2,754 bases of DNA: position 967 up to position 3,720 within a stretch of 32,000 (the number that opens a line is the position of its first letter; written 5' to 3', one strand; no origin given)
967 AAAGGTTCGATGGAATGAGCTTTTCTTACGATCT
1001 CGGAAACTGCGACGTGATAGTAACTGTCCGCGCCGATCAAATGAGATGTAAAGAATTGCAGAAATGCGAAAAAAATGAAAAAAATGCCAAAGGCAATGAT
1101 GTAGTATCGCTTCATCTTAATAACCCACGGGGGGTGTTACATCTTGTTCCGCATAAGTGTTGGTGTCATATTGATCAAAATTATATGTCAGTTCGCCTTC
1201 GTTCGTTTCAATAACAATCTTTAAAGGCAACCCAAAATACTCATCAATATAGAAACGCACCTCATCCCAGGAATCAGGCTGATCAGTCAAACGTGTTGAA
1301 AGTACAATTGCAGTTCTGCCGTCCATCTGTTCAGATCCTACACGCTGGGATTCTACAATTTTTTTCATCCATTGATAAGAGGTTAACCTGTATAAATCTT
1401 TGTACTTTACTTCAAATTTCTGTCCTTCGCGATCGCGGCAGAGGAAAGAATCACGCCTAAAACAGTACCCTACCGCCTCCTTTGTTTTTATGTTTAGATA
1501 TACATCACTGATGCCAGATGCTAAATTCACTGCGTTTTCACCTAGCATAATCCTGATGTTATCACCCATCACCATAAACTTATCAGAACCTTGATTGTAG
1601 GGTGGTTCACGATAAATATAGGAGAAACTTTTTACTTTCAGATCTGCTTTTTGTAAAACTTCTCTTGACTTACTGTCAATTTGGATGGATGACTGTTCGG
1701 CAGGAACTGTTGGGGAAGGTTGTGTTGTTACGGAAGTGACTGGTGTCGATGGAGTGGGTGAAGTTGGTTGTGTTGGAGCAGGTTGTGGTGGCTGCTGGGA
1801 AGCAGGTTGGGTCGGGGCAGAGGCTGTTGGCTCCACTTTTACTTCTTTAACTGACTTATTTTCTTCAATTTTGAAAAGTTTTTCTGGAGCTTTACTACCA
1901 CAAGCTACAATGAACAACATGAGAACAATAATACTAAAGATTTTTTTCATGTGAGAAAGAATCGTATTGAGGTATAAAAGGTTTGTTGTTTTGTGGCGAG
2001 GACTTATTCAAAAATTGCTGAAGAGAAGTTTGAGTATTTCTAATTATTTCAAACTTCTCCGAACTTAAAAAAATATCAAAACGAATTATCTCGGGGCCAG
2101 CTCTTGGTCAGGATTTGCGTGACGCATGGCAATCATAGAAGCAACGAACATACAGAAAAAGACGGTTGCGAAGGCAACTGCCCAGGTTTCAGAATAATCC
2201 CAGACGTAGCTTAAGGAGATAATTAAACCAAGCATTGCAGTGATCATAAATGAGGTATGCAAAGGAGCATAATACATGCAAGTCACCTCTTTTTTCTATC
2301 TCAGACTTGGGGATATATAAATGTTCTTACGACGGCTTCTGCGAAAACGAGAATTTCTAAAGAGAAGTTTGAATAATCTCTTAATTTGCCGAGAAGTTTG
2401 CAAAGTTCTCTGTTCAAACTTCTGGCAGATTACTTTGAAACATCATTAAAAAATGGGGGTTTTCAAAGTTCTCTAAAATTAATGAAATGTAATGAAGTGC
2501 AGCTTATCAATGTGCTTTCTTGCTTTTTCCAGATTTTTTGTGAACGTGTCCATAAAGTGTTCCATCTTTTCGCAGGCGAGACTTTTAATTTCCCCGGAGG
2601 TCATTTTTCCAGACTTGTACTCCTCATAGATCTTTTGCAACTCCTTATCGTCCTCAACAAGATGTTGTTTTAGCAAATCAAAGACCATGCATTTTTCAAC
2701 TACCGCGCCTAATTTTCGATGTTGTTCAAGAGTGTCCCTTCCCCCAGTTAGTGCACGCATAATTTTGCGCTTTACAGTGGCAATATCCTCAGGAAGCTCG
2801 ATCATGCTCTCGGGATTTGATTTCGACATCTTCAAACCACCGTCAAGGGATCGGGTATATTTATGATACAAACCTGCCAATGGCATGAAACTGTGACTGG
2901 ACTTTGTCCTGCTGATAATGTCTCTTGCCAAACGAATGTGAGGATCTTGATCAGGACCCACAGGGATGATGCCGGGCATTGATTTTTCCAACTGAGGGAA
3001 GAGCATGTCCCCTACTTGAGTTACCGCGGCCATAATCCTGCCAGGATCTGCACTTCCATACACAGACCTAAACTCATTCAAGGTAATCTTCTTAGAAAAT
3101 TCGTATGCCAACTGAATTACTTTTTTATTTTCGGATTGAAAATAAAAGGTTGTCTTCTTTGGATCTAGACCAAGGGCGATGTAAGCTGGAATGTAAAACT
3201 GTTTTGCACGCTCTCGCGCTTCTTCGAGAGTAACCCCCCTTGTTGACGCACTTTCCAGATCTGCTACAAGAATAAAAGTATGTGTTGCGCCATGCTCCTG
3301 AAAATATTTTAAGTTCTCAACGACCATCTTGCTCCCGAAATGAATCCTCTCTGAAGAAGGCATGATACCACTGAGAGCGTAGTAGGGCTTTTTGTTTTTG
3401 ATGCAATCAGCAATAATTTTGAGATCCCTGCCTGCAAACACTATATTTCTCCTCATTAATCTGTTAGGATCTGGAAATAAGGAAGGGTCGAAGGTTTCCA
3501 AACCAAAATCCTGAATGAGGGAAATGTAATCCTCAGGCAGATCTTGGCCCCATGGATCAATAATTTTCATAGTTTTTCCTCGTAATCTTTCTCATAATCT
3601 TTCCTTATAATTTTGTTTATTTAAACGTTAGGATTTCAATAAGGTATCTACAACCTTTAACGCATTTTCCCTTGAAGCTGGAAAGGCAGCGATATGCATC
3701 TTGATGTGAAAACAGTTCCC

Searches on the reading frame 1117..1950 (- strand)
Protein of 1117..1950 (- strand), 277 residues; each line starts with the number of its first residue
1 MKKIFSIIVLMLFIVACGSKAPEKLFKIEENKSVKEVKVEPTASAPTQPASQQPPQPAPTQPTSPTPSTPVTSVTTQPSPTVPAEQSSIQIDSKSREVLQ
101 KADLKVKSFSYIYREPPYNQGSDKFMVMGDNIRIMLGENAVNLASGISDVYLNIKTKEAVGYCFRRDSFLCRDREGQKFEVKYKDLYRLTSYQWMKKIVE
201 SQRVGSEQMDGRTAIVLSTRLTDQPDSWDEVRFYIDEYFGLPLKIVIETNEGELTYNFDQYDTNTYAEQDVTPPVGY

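Call 70: find_encoding_contigs(protein=window:1117-1950:-, flank=10000, max_places=10)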
Protein window:1117-1950:- (277 aa): 2 contigs read that carry it; 1 place shown.
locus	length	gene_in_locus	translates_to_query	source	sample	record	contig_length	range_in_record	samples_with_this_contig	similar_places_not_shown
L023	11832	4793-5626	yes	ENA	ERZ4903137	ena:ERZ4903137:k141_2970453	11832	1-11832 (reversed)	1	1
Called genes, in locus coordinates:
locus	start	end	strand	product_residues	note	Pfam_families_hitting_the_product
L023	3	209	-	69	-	?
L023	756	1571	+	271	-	PF23023:Anti-Pycsar_Apyc1, PF13483:Lactamase_B_3 (weak), PF12706:Lactamase_B_2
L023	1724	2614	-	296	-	PF06550:SPP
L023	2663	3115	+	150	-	PF01877:RNA_binding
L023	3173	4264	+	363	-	PF00579:tRNA-synt_1b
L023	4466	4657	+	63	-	-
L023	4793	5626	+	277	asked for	-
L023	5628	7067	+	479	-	-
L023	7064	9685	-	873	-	PF14890:Intein_splicing, PF14528:LAGLIDADG_3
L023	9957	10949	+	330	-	PF13623:SurA_N_2, PF13624:SurA_N_3, PF09312:SurA_N, PF13145:Rotamase_2, PF13616:Rotamase_3, PF00639:Rotamase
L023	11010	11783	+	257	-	-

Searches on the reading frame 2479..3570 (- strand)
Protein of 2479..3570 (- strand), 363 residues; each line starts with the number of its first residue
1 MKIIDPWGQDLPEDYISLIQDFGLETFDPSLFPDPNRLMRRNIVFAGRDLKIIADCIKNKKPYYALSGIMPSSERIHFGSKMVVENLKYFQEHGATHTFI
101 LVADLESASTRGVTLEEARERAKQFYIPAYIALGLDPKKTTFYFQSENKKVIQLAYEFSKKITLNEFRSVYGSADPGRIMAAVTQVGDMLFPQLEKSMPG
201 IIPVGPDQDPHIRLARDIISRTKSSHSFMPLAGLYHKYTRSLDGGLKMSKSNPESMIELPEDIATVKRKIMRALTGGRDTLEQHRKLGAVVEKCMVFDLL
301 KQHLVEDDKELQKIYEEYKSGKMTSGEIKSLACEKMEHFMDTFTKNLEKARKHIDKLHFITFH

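Call 41: find_encoding_contigs(protein=window:2479-3570:-, flank=10000, max_places=6)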
Protein window:2479-3570:- (363 aa): 3 contigs read that carry it; 2 places shown.
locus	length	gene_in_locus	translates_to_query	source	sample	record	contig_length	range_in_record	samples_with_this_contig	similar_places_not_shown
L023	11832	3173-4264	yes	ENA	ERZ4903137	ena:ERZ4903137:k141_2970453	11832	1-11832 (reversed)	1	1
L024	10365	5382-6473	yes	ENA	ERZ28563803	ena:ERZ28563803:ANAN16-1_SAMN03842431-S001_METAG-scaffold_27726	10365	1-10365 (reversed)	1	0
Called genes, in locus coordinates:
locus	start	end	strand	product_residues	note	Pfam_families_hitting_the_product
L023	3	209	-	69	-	?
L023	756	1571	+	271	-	PF23023:Anti-Pycsar_Apyc1, PF13483:Lactamase_B_3 (weak), PF12706:Lactamase_B_2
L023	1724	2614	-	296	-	PF06550:SPP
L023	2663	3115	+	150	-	PF01877:RNA_binding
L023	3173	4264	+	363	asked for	PF00579:tRNA-synt_1b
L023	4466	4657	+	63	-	-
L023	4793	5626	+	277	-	-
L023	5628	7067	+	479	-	-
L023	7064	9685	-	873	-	PF14890:Intein_splicing, PF14528:LAGLIDADG_3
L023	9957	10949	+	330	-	PF13623:SurA_N_2, PF13624:SurA_N_3, PF09312:SurA_N, PF13145:Rotamase_2, PF13616:Rotamase_3, PF00639:Rotamase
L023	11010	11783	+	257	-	-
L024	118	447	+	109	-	-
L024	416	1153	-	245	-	-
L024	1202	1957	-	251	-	PF01738:DLH (faint), PF02129:Peptidase_S15 (weak), PF08538:DUF1749 (weak), PF12146:Hydrolase_4, PF20434:BD-FAE (weak), PF00561:Abhydrolase_1, PF12697:Abhydrolase_6, PF00326:Peptidase_S9, +1 more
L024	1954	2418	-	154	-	PF00583:Acetyltransf_1, PF13673:Acetyltransf_10, PF13508:Acetyltransf_7, PF08445:FR47 (faint)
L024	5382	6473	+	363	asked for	PF00579:tRNA-synt_1b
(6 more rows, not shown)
